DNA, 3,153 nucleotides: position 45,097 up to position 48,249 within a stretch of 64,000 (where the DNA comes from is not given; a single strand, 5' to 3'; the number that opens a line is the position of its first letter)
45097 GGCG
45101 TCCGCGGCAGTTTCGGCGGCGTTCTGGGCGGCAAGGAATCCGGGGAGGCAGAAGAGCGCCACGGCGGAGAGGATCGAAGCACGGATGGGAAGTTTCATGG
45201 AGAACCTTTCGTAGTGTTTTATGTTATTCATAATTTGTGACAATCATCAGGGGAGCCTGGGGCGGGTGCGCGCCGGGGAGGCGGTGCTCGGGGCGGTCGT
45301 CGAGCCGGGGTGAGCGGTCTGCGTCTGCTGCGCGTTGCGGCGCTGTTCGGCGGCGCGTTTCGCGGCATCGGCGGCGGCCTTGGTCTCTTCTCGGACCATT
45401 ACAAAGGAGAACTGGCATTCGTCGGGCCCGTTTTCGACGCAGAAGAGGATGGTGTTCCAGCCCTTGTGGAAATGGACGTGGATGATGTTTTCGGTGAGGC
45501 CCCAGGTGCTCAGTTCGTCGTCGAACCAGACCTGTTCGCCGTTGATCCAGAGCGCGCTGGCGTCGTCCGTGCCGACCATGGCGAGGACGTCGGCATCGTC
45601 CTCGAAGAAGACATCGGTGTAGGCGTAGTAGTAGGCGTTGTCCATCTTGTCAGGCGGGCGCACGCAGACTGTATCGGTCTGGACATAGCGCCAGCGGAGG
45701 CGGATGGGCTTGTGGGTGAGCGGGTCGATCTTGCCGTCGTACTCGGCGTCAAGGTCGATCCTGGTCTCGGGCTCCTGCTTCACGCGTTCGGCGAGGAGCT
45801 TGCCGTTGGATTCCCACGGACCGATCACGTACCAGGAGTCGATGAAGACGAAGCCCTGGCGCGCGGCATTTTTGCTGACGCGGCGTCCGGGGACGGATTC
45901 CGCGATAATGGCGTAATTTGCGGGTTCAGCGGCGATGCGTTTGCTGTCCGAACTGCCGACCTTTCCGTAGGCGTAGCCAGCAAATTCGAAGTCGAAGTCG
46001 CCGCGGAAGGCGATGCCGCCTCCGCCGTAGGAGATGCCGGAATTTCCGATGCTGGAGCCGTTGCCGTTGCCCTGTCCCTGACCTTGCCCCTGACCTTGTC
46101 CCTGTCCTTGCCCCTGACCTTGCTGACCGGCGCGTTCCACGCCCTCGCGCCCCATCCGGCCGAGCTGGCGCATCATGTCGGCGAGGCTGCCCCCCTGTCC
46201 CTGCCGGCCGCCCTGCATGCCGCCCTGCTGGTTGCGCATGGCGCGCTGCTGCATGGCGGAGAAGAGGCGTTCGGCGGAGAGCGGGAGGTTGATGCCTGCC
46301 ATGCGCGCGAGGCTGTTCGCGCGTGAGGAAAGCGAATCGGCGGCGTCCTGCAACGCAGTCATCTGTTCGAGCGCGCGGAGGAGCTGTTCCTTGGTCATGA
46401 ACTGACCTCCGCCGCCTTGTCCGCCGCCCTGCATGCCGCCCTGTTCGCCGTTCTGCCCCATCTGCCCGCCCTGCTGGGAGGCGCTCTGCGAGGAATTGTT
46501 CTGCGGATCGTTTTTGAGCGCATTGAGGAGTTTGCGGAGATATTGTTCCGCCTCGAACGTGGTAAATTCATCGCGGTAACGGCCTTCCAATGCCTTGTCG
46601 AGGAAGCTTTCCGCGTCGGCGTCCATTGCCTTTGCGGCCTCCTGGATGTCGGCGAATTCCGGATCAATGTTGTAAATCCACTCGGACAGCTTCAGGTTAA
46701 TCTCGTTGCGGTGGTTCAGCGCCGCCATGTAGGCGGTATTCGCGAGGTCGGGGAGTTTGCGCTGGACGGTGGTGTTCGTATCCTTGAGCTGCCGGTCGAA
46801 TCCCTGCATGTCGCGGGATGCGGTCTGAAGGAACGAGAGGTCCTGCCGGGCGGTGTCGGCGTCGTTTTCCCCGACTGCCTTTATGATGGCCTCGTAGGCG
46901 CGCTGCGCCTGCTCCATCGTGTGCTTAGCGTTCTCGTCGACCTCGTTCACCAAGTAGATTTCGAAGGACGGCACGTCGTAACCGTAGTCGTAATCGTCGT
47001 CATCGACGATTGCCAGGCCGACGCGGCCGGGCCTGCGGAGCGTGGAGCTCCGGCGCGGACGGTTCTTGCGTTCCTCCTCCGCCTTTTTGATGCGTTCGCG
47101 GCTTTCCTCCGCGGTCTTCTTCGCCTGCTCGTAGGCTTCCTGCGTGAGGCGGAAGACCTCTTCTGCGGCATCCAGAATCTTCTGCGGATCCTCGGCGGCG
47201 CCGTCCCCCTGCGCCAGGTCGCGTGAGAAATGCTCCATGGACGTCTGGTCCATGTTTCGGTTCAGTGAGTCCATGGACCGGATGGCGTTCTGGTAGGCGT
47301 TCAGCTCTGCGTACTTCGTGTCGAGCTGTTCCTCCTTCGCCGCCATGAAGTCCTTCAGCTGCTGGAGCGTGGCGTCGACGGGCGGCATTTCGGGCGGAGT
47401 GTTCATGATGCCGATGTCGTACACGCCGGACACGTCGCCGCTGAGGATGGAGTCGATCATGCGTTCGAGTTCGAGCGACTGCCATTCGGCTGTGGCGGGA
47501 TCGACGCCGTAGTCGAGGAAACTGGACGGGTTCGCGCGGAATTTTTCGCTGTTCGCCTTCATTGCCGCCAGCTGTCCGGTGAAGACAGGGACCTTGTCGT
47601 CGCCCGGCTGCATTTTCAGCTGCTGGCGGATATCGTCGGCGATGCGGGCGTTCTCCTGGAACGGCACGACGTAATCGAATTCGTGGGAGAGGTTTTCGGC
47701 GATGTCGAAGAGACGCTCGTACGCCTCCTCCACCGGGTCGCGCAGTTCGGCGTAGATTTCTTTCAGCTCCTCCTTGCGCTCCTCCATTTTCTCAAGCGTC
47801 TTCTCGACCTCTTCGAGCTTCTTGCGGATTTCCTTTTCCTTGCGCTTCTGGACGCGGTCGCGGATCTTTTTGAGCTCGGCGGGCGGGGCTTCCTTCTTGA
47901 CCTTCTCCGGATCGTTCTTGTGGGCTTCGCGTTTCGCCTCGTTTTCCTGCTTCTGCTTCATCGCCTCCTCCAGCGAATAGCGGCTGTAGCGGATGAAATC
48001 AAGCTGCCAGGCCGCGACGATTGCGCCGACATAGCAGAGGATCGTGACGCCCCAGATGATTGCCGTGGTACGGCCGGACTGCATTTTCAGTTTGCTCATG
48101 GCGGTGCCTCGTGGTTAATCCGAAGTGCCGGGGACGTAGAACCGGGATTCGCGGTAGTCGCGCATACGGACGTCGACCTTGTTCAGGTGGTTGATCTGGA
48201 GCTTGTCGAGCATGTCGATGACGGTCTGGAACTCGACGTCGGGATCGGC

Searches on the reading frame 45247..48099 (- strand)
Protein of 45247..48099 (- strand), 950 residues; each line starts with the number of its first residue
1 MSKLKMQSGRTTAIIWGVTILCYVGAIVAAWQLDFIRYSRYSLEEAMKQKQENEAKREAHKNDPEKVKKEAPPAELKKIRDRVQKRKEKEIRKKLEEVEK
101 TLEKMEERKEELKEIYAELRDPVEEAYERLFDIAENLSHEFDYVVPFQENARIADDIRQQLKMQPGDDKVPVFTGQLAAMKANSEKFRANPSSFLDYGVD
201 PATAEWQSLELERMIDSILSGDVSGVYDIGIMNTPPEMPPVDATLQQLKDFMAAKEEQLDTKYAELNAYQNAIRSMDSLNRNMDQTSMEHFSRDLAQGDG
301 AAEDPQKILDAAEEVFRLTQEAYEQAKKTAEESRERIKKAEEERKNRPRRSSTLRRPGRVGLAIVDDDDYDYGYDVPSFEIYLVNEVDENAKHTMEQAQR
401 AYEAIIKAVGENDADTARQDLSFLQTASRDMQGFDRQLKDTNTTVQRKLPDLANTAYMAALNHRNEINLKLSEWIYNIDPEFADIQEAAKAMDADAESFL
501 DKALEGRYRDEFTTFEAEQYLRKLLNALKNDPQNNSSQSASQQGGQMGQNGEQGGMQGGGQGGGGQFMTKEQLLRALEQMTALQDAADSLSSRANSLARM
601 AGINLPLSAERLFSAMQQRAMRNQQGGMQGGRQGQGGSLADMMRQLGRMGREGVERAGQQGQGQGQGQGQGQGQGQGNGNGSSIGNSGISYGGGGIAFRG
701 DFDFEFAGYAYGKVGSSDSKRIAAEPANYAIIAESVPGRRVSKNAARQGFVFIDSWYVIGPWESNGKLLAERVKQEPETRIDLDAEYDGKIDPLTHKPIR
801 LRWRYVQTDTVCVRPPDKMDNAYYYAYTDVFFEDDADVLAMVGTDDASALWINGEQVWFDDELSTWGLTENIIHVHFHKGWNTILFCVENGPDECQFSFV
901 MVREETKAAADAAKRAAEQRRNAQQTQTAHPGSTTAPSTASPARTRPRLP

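Call 7: search_protein_families(library=pfam, proteins=[window:45247-48099:-], max_evalue=0.001)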
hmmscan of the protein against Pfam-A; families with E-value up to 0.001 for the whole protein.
window:45247-48099:- (950 aa): 0 families

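Call 70: search_protein_families(library=pfam, proteins=[window:45247-48099:-], max_evalue=1)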
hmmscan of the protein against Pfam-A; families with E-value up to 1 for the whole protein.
window:45247-48099:- (950 aa): 1 family
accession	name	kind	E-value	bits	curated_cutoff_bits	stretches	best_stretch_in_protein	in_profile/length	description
PF13425.11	O-antigen_lig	-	0.37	10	31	1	8-134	245-350/462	O-antigen ligase like membrane protein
